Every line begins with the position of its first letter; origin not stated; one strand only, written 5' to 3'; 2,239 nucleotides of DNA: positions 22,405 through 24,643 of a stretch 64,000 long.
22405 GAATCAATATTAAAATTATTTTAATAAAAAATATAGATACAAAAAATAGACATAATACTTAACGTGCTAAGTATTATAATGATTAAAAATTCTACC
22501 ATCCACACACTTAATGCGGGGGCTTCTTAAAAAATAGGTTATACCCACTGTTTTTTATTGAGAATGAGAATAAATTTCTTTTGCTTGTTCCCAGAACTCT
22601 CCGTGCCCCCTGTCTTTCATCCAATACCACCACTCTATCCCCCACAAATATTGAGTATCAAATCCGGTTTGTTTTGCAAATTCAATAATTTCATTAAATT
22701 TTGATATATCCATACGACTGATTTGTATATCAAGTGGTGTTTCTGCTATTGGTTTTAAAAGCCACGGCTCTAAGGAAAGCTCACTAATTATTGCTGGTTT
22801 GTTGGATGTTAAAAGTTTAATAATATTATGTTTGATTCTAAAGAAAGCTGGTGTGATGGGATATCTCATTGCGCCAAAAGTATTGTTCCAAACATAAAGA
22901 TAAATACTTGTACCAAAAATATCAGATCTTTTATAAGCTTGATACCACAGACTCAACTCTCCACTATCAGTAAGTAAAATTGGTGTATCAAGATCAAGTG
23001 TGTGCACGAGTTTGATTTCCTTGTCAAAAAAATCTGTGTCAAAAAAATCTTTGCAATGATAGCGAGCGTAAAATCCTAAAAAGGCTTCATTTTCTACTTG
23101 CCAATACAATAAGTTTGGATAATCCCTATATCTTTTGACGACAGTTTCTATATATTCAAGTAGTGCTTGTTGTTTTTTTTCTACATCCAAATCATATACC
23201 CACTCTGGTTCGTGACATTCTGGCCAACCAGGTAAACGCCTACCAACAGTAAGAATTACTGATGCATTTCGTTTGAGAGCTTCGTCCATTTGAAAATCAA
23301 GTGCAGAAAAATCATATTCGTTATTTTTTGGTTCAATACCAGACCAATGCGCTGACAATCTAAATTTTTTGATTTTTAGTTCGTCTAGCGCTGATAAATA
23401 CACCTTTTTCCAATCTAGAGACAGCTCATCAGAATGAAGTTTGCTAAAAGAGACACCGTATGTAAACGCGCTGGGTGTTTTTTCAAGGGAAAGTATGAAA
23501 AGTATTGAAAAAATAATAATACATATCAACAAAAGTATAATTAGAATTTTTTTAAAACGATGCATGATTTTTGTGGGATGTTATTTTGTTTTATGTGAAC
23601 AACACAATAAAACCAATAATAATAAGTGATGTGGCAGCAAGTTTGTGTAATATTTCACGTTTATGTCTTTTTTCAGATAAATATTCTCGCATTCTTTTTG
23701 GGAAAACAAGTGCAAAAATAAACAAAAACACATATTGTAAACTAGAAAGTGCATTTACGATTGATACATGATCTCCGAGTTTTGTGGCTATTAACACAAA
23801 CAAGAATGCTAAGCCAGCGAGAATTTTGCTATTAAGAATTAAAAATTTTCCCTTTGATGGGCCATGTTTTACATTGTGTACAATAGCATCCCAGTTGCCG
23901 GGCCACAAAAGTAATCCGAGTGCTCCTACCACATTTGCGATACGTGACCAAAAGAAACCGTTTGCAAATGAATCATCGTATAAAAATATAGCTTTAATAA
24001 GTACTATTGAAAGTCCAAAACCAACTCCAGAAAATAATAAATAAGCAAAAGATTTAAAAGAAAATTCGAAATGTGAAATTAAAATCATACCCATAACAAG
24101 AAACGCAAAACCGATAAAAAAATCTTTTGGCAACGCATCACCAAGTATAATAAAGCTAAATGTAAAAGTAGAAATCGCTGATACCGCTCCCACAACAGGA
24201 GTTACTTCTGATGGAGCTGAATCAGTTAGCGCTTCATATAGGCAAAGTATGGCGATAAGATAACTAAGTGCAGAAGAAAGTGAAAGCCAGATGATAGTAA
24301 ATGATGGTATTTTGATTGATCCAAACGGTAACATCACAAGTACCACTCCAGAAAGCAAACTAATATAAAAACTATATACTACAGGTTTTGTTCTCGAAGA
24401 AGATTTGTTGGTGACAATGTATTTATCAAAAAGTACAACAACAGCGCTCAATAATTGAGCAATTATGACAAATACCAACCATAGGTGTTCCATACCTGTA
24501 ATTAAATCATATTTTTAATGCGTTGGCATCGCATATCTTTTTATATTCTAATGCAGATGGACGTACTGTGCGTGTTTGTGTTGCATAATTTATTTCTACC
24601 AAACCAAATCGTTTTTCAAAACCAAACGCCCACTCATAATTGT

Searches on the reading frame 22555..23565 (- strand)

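Call 44: search_protein_families(library=pfam, proteins=[window:22555-23565:-], max_evalue=0.001)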
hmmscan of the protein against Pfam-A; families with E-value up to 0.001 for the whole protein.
window:22555-23565:- (336 aa): 2 families
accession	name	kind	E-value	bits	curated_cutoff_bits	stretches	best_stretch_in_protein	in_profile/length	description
PF02449.21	Glyco_hydro_42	-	2.1e-09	37.7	21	1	60-122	19-75/376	Beta-galactosidase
PF00331.26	Glyco_hydro_10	-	4.3e-06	26.6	22.1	1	73-162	46-130/311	Glycosyl hydrolase family 10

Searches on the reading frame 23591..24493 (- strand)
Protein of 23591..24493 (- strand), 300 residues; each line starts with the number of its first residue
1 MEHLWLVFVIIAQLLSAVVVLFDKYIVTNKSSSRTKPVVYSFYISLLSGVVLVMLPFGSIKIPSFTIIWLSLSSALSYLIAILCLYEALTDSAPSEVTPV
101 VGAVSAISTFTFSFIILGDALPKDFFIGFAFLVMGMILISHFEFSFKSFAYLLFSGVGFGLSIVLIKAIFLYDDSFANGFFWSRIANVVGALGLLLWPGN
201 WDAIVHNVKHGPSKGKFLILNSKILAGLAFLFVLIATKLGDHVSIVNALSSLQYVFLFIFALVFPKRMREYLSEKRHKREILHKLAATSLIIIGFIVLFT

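Call 44: search_protein_families(library=pfam, proteins=[window:23591-24493:-], max_evalue=0.001)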
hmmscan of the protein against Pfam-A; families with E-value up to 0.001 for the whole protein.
window:23591-24493:- (300 aa): 1 family
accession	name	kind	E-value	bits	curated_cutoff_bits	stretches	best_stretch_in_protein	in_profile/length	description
PF00892.27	EamA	-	1.3e-06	29.2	28.2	1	4-140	2-134/135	EamA-like transporter family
